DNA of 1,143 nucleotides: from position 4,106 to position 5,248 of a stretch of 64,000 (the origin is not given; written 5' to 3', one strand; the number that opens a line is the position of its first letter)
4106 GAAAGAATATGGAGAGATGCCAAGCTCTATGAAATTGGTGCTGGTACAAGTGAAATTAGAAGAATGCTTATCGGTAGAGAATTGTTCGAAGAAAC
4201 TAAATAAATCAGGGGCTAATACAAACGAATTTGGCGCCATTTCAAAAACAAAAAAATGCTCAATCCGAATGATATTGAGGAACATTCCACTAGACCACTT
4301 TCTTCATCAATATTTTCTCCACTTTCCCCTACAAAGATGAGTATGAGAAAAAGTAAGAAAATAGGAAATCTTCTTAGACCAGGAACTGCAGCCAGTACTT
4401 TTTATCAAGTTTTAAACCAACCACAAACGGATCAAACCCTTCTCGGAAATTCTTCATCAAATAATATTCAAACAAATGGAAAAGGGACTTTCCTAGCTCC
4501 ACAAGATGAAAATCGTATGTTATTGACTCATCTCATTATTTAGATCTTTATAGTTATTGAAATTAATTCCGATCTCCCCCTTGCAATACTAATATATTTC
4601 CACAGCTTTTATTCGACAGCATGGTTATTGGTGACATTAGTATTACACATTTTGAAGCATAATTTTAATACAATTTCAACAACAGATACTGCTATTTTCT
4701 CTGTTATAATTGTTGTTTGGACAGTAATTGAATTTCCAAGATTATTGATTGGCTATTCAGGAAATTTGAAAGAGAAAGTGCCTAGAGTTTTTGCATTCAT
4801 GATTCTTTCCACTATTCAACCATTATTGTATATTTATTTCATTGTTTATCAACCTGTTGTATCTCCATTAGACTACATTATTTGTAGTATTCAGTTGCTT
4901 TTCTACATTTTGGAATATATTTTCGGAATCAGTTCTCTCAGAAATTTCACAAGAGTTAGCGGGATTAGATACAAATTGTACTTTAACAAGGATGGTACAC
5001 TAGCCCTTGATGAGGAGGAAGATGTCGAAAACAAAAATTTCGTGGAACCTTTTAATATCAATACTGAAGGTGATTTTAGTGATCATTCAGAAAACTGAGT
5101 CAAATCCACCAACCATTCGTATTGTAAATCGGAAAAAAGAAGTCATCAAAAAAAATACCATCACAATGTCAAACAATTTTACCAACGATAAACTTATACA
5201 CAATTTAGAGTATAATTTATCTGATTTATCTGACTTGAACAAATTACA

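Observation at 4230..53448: Recurrent GC-rich E2F-like element (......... / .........) in the tiny promoters, with textbook placement at DNA polymerase alpha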

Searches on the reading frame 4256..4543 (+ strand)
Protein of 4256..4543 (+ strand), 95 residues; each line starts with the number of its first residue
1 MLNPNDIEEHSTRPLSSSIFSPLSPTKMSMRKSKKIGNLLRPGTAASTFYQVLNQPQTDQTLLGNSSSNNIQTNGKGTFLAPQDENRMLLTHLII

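Call 13: search_protein_families(library=pfam, proteins=[window:4256-4543:+], max_evalue=0.001)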
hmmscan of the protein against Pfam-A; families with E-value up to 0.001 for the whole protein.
window:4256-4543:+ (95 aa): 0 families

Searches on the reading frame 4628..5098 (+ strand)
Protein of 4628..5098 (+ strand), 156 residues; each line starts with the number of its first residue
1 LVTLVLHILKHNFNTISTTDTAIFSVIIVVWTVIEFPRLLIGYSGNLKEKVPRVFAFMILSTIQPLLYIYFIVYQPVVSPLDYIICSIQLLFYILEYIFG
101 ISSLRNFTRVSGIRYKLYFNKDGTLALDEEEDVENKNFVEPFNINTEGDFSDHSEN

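Call 18: search_protein_families(library=pfam, proteins=[window:4628-5098:+], max_evalue=0.001)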
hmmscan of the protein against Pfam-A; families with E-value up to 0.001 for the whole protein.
window:4628-5098:+ (156 aa): 1 family
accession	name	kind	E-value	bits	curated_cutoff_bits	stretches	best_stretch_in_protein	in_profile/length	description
PF09799.14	Transmemb_17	-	3.7e-20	72.9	26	1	2-93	16-107/107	Predicted membrane protein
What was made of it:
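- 4256..5098 (+): TMEM17-like gene in two ORF pieces, 4256-4543 and 4628-5098. TMEM17 is a ciliary transition-zone family. Pfam Transmemb_17, E = 3.7e-20 (call 18).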

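Call 50: find_homologous_proteins(query=window:4628-5098:+, max_evalue=0.00001)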
Query window:4628-5098:+ (156 aa): 4 proteins with E <= 0.00001 among 18 candidates.
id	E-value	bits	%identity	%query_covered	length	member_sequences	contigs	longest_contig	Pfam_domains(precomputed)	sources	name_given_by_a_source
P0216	4.0e-95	334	99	99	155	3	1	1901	PF09799.15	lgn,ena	-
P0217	2.7e-66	240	77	91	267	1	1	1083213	PF09799.15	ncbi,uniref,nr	ncbi:hypothetical protein C9374_003962 [Naegleria lovaniensis]|uniref:Transmembrane protein n=1 Tax=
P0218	1.9e-54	202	65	97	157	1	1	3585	PF09799.15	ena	-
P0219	1.3e-24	105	69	51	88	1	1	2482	-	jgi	-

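Call 51: find_encoding_contigs(protein=P0217, flank=10000, max_places=2)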
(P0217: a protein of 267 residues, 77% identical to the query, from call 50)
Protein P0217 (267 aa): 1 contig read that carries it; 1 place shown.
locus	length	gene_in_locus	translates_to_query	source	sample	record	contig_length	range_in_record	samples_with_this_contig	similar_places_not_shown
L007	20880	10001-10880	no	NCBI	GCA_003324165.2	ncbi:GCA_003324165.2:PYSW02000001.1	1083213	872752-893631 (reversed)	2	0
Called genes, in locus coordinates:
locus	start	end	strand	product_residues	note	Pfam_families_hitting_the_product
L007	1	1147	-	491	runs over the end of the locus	PF25390:WD40_RLD, PF13540:RCC1_2 (weak)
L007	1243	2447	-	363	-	PF01927:Mut7-C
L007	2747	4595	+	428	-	PF08627:CRT-like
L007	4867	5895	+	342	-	-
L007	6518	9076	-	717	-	PF04108:ATG17_like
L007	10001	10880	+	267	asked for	PF09799:Transmemb_17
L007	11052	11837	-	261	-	PF10584:Proteasome_A_N, PF00227:Proteasome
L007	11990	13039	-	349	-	-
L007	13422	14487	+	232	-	-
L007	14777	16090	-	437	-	-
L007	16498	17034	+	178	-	PF13499:EF-hand_7 (faint), PF13833:EF-hand_8 (faint), PF23564:EF-hand_FSTL1 (faint), PF13405:EF-hand_6 (faint), PF13202:EF-hand_5 (faint), PF00036:EF-hand_1 (weak)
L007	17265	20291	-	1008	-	PF04810:zf-Sec23_Sec24, PF04811:Sec23_trunk, PF08033:Sec23_BS, PF04815:Sec23_helical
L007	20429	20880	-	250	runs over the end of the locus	-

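Call 52: find_encoding_contigs(protein=P0218, flank=10000, max_places=2)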
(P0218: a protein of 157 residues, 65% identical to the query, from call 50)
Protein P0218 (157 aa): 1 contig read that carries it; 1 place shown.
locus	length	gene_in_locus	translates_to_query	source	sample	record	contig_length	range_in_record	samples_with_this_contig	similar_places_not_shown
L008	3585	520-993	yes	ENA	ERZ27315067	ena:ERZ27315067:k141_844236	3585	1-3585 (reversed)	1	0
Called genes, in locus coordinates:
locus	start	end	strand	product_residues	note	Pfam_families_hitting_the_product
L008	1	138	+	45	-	?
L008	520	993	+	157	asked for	PF09799:Transmemb_17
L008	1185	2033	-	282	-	PF10584:Proteasome_A_N, PF00227:Proteasome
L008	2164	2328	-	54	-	-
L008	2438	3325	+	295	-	-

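Call 68: find_encoding_contigs(protein=P0219, flank=5000, max_places=2)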
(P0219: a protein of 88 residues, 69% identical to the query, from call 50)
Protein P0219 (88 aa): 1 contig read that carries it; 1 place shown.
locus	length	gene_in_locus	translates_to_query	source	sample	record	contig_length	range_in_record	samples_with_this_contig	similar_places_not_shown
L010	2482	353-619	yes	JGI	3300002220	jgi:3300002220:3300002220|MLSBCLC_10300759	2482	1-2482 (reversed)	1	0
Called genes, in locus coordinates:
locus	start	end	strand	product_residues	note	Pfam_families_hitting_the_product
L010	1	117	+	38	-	?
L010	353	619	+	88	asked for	-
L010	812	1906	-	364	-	-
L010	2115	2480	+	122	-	?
